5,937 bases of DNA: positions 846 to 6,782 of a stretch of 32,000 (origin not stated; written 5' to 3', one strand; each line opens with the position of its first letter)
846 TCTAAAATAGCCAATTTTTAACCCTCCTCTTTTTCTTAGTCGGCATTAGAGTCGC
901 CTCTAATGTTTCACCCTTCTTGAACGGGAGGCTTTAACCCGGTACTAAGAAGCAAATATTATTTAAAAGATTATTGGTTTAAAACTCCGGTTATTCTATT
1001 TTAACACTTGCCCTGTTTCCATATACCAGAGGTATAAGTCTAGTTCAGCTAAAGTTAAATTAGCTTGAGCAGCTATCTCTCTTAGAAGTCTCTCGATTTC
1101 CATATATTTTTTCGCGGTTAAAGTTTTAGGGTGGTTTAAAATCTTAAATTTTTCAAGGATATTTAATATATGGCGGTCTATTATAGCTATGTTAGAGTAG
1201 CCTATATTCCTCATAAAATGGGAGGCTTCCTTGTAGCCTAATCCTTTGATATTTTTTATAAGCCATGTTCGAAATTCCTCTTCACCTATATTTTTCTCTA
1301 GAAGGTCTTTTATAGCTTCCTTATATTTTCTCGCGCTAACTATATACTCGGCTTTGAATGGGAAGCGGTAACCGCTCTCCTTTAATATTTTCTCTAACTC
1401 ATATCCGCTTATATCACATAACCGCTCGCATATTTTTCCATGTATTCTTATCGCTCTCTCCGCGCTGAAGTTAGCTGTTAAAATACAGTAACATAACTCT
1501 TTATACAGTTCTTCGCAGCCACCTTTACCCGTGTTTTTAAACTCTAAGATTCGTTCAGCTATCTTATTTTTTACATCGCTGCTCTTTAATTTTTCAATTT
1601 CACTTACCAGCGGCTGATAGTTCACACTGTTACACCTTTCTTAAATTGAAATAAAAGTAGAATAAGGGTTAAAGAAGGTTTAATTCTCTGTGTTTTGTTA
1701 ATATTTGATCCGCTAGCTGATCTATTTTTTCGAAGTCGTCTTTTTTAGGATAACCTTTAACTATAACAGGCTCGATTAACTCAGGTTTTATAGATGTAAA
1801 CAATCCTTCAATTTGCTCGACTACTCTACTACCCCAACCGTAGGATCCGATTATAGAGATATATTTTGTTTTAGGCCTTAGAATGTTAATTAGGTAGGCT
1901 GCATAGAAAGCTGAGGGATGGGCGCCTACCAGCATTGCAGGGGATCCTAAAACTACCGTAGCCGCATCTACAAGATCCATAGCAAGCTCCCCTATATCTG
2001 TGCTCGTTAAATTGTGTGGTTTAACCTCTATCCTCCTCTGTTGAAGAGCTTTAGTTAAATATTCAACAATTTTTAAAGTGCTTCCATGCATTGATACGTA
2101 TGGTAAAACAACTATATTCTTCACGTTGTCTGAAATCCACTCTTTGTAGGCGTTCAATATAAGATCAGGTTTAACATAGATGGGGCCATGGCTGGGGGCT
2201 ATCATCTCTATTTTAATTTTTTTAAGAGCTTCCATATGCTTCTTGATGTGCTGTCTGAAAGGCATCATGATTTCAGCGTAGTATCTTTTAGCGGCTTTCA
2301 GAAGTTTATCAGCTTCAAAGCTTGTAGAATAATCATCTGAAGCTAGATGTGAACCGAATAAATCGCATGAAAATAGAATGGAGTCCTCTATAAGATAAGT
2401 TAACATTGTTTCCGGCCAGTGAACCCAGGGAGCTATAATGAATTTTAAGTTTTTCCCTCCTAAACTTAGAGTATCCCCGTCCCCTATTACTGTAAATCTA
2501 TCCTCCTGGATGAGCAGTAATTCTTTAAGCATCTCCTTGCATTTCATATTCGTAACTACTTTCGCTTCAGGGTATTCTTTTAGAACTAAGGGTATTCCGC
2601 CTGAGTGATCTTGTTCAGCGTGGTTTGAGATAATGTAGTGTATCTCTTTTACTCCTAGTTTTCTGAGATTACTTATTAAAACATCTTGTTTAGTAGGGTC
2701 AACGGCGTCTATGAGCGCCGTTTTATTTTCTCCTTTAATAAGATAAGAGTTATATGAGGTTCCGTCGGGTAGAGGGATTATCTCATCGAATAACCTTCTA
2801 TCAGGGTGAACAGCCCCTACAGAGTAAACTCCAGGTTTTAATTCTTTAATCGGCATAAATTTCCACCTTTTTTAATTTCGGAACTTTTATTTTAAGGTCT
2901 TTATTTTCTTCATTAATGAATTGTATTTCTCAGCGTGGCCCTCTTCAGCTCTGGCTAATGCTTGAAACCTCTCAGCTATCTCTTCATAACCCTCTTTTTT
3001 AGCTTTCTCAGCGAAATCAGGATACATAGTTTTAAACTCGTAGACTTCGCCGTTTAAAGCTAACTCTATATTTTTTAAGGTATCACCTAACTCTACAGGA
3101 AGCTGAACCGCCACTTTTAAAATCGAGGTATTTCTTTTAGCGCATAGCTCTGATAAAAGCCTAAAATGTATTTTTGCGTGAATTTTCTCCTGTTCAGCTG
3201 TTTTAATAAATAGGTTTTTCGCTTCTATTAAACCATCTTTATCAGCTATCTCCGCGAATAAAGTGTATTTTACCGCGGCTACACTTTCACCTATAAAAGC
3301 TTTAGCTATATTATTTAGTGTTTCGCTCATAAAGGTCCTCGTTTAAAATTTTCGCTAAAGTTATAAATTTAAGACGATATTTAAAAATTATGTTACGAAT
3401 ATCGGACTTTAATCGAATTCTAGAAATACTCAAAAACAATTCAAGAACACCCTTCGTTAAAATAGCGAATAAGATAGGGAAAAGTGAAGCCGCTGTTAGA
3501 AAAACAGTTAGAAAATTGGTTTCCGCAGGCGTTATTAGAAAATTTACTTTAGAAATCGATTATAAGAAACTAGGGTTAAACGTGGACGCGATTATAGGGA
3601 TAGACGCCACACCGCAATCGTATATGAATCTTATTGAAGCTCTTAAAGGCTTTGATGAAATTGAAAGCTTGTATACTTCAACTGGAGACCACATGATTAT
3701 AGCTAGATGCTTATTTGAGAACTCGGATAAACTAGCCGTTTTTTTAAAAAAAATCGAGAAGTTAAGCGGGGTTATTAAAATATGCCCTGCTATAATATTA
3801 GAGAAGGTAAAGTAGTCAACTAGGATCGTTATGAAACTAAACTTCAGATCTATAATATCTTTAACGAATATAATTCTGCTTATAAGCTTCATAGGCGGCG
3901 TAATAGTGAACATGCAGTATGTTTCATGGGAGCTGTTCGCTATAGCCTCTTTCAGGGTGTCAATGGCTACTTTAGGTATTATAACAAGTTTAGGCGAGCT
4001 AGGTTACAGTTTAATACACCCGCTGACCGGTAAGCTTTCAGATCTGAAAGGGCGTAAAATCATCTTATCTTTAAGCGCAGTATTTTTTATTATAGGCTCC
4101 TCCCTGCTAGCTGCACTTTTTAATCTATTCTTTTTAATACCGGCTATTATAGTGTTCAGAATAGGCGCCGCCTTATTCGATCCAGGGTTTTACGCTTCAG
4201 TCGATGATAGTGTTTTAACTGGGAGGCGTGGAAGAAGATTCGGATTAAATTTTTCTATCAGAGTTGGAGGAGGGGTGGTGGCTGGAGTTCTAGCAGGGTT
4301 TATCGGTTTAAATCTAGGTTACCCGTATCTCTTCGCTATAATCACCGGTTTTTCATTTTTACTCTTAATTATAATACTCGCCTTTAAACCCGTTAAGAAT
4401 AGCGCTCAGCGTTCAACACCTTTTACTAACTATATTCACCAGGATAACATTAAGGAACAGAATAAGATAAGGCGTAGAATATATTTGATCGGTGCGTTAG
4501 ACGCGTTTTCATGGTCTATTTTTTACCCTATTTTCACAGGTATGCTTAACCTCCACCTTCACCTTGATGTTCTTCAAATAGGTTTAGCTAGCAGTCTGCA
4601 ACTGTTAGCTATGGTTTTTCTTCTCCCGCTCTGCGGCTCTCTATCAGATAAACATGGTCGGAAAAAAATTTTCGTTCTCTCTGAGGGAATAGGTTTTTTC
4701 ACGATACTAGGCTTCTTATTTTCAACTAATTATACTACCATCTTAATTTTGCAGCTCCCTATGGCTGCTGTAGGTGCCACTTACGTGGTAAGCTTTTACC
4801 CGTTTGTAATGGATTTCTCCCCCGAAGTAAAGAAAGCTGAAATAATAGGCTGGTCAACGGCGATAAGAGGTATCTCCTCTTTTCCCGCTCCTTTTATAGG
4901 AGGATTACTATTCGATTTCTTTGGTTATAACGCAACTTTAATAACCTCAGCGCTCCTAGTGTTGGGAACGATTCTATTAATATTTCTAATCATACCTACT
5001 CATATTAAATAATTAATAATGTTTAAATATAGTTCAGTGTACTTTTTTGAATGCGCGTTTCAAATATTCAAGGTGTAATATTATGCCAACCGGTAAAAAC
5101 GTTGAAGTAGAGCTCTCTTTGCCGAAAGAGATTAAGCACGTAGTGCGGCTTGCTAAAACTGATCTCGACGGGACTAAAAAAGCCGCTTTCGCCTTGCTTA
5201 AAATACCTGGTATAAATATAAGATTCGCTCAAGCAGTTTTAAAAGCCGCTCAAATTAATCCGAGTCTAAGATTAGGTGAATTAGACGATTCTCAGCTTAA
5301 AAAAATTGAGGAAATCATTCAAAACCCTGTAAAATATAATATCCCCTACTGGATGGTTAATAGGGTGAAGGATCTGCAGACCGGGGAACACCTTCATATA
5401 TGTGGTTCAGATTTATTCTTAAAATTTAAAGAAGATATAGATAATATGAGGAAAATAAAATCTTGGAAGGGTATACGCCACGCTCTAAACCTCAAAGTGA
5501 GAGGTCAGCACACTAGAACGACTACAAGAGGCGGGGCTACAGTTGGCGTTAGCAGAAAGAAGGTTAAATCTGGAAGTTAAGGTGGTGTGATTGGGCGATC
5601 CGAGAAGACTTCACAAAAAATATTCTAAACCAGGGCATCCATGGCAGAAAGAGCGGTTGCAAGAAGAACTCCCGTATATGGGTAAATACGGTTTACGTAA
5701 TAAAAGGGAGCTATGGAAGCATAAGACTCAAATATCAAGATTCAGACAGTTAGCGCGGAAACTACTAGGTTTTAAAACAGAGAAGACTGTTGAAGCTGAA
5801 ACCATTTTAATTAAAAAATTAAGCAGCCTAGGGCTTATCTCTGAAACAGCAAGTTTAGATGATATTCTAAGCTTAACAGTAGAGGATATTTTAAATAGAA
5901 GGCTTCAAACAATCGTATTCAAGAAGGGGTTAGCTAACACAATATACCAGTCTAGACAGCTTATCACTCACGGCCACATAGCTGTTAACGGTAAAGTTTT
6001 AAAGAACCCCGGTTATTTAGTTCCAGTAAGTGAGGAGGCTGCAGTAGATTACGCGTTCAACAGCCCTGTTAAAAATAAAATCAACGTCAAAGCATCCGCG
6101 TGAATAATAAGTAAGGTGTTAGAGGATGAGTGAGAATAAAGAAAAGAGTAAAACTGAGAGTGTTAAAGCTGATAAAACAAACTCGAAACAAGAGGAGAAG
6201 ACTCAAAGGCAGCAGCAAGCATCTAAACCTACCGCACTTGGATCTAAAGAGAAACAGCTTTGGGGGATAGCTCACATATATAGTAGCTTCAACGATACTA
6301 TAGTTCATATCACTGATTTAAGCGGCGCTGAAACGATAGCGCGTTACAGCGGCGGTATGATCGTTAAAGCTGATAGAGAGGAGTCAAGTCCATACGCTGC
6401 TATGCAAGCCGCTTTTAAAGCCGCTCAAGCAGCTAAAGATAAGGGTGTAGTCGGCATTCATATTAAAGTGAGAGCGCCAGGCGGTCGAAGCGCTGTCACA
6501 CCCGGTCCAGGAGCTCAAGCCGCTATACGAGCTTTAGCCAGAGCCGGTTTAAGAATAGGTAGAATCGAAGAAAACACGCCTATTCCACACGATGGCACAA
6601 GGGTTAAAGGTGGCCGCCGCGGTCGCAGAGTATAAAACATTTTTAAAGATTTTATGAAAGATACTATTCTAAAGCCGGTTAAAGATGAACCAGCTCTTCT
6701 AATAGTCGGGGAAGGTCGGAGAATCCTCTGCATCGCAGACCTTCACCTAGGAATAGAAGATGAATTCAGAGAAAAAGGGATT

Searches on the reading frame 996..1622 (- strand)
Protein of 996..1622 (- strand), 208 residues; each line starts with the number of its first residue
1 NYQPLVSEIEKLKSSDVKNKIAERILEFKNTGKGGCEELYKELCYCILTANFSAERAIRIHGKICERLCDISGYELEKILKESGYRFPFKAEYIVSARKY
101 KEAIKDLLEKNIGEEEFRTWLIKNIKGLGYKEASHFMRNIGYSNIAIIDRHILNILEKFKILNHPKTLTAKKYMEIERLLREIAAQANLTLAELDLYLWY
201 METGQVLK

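Call 37: search_protein_families(library=pfam, proteins=[window:996-1622:-], max_evalue=0.001)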
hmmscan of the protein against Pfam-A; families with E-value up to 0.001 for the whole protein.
window:996-1622:- (208 aa): 1 family
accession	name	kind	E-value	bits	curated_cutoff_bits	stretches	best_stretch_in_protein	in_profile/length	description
PF22175.2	Ogg-HhH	-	2.5e-56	190.4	27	1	22-188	2-172/173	8-oxoguanine DNA glycosylase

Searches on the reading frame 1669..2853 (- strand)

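Call 37: search_protein_families(library=pfam, proteins=[window:1669-2853:-], max_evalue=0.001)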
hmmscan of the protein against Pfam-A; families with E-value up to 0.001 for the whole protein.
window:1669-2853:- (394 aa): 3 families
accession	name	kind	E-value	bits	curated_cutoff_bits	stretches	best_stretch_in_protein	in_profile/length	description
PF19583.5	ODP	-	4.6e-27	95.6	27.2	1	34-223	3-194/194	ODP family beta lactamase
PF00753.33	Lactamase_B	-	4.8e-12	46.7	22.7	1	32-170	4-155/196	Metallo-beta-lactamase superfamily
PF12724.12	Flavodoxin_5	-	4.3e-05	24.3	27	0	250-309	2-56/145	Flavodoxin domain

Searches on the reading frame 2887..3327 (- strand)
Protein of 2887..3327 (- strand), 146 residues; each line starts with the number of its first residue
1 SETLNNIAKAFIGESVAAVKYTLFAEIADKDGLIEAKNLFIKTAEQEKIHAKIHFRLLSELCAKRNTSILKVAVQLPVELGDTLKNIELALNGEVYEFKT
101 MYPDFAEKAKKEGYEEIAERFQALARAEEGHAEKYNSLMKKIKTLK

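Call 37: search_protein_families(library=pfam, proteins=[window:2887-3327:-], max_evalue=0.001)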
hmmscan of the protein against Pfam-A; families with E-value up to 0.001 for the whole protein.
window:2887-3327:- (146 aa): 1 family
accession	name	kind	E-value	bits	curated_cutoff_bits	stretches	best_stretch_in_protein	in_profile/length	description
PF02915.23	Rubrerythrin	-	1.9e-28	100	22.8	1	5-139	1-137/137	Rubrerythrin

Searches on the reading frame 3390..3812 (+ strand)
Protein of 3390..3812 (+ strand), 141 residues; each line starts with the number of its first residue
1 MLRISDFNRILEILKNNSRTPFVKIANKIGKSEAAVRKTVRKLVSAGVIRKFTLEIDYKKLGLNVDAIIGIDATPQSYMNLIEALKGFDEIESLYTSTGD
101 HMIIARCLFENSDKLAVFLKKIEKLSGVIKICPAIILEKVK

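Call 37: search_protein_families(library=pfam, proteins=[window:3390-3812:+], max_evalue=0.001)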
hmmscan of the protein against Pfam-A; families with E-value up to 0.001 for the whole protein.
window:3390-3812:+ (141 aa): 5 families
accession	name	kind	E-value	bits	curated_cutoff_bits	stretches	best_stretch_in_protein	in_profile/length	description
PF01037.27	AsnC_trans_reg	-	3.2e-11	43.4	25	1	69-138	1-72/73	Lrp/AsnC ligand binding domain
PF13412.12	HTH_24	-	2.2e-09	37.2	21.9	1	9-50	7-48/48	Winged helix-turn-helix DNA-binding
PF13404.12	HTH_AsnC-type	-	2.9e-08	33.8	27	1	9-43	7-41/42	AsnC-type helix-turn-helix domain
PF22451.2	NirdL-like_HTH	-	2e-05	24.5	27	1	18-50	15-47/47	Siroheme decarboxylase NirDL-like HTH domain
PF01047.28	MarR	-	0.00066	20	24.6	0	9-53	7-51/59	MarR family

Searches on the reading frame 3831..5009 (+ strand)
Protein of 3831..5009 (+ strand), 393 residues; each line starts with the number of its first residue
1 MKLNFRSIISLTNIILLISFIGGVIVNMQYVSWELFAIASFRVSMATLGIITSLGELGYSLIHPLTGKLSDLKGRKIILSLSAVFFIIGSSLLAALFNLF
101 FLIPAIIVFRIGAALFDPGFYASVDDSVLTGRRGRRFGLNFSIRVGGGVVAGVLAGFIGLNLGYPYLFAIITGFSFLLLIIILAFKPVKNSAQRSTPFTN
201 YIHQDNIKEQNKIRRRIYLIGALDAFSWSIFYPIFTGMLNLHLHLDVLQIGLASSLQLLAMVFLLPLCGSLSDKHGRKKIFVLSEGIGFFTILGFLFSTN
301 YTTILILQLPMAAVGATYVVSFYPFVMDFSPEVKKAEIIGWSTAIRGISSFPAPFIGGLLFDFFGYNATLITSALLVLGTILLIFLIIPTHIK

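Call 37: search_protein_families(library=pfam, proteins=[window:3831-5009:+], max_evalue=0.001)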
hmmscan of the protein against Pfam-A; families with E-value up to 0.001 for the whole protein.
window:3831-5009:+ (393 aa): 1 family
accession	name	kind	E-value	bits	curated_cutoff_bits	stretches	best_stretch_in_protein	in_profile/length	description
PF07690.21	MFS_1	-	3.3e-44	151.7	33.4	2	218-389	2-173/347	Major Facilitator Superfamily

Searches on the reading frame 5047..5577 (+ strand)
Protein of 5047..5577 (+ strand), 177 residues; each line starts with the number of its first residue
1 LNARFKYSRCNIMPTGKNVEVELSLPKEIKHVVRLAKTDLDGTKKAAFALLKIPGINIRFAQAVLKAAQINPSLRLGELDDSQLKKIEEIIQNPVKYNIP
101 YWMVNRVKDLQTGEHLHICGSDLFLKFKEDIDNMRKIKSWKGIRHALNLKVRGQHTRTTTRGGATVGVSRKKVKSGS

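Call 37: search_protein_families(library=pfam, proteins=[window:5047-5577:+], max_evalue=0.001)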
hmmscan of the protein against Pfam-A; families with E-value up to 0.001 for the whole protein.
window:5047-5577:+ (177 aa): 1 family
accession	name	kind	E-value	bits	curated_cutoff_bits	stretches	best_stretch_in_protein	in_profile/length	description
PF00416.27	Ribosomal_S13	-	2.1e-37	128.8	31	1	34-161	1-127/128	Ribosomal protein S13/S18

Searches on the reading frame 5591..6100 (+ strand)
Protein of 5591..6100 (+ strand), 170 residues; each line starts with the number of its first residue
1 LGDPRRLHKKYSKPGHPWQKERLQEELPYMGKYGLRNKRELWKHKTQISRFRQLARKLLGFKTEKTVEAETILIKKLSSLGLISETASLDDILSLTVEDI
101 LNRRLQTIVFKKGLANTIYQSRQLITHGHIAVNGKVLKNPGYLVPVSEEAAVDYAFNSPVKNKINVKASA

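Call 37: search_protein_families(library=pfam, proteins=[window:5591-6100:+], max_evalue=0.001)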
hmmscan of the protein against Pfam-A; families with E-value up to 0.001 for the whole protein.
window:5591-6100:+ (170 aa): 2 families
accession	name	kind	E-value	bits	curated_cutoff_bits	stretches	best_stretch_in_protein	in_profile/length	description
PF01479.30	S4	-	2.9e-16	59.4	22.8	1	103-148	1-46/48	S4 domain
PF00163.24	Ribosomal_S4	-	0.00013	23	23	1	16-101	16-94/95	Ribosomal protein S4/S9 N-terminal domain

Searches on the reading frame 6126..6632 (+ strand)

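Call 37: search_protein_families(library=pfam, proteins=[window:6126-6632:+], max_evalue=0.001)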
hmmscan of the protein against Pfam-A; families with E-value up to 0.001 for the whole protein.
window:6126-6632:+ (169 aa): 1 family
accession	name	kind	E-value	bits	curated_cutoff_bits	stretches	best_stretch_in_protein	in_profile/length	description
PF00411.24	Ribosomal_S11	-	3.4e-44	150.2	25.1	1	47-165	1-110/110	Ribosomal protein S11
